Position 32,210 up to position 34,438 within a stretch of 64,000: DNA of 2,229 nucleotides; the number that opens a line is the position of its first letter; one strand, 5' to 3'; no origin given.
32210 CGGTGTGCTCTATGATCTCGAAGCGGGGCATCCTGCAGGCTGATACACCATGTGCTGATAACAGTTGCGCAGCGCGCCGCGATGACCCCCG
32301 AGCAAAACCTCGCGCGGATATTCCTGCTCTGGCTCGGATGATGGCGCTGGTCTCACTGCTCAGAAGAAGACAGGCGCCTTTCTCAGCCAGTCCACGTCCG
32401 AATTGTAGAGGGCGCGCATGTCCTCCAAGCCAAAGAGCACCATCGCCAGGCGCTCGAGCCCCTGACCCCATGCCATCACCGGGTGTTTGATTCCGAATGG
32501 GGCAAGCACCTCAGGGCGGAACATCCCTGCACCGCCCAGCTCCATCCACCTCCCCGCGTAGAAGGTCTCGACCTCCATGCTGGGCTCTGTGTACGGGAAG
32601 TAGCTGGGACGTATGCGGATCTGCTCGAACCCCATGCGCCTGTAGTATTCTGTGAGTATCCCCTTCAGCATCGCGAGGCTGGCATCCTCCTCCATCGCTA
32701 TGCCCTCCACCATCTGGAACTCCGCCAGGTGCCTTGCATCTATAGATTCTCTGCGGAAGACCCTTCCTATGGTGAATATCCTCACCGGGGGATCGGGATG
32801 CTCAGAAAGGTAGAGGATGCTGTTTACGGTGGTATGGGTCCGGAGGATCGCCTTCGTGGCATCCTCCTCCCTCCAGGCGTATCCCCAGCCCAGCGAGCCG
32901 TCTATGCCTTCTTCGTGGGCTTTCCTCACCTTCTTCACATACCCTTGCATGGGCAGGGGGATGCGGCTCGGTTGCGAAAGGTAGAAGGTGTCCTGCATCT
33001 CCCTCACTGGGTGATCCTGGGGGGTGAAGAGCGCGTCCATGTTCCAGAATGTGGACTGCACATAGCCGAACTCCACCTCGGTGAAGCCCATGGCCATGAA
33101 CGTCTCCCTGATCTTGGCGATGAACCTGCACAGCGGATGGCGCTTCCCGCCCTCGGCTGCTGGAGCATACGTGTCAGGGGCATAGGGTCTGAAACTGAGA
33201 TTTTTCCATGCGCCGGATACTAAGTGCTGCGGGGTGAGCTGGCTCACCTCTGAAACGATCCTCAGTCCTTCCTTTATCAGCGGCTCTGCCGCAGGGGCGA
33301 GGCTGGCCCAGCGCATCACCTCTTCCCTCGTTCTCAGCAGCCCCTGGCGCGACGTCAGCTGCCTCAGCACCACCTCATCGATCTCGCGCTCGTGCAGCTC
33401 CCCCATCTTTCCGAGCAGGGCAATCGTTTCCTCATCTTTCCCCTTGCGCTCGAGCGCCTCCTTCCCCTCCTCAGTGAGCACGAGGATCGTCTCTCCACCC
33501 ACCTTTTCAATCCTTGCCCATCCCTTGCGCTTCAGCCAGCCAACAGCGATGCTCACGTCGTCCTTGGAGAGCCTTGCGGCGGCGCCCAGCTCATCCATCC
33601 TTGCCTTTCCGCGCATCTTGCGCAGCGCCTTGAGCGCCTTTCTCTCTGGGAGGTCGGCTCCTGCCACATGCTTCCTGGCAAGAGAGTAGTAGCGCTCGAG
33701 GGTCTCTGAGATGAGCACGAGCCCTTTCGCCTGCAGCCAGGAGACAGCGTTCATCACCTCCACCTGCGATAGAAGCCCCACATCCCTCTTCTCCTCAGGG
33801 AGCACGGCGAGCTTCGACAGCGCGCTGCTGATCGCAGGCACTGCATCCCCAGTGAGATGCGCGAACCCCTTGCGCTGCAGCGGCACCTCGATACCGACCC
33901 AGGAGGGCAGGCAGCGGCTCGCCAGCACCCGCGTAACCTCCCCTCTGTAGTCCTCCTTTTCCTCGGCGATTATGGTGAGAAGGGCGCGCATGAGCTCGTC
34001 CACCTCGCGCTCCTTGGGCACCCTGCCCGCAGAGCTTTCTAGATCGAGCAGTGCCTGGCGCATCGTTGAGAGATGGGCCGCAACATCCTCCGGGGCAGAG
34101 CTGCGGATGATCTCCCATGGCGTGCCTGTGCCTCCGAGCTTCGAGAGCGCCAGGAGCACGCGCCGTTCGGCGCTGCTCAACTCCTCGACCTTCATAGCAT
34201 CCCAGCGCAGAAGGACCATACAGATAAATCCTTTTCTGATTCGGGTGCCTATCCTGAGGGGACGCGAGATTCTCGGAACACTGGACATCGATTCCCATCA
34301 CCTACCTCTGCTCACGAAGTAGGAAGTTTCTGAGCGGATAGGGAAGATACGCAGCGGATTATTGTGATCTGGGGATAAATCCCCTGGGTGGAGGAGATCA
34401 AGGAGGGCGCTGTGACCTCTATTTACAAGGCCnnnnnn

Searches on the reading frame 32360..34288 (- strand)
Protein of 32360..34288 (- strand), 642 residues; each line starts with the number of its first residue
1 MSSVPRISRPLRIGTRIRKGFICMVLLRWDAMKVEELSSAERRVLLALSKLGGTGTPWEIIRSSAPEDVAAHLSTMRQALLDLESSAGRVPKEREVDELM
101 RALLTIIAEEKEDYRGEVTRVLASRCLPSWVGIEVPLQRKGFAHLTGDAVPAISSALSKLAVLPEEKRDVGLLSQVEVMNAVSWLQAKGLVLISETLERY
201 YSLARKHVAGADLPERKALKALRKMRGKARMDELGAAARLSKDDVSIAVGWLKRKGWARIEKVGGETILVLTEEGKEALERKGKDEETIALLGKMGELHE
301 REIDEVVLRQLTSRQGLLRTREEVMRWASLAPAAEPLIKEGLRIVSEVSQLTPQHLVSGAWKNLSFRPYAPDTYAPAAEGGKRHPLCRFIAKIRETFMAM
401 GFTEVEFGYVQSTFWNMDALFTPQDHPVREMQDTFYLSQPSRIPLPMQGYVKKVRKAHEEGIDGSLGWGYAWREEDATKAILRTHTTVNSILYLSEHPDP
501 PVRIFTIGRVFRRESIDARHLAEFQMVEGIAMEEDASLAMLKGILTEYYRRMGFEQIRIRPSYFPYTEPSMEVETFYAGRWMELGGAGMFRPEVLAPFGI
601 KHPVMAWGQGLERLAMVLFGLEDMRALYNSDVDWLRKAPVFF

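Call 50: search_protein_families(library=pfam, proteins=[window:32360-34288:-], max_evalue=0.001)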
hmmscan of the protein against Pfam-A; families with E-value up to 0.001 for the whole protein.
window:32360-34288:- (642 aa): 3 families
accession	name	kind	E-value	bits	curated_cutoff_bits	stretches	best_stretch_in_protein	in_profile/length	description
PF01409.25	tRNA-synt_2d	-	7.3e-82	275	19.8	1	376-637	9-245/246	tRNA synthetases class II core domain (F)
PF17759.6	tRNA_synthFbeta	-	4.1e-09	36.7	22.4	1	497-606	92-209/214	Phenylalanyl tRNA synthetase beta chain CLM domain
PF00152.25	tRNA-synt_2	-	3.7e-05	23.4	25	0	503-552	93-144/308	tRNA synthetases class II (D, K and N)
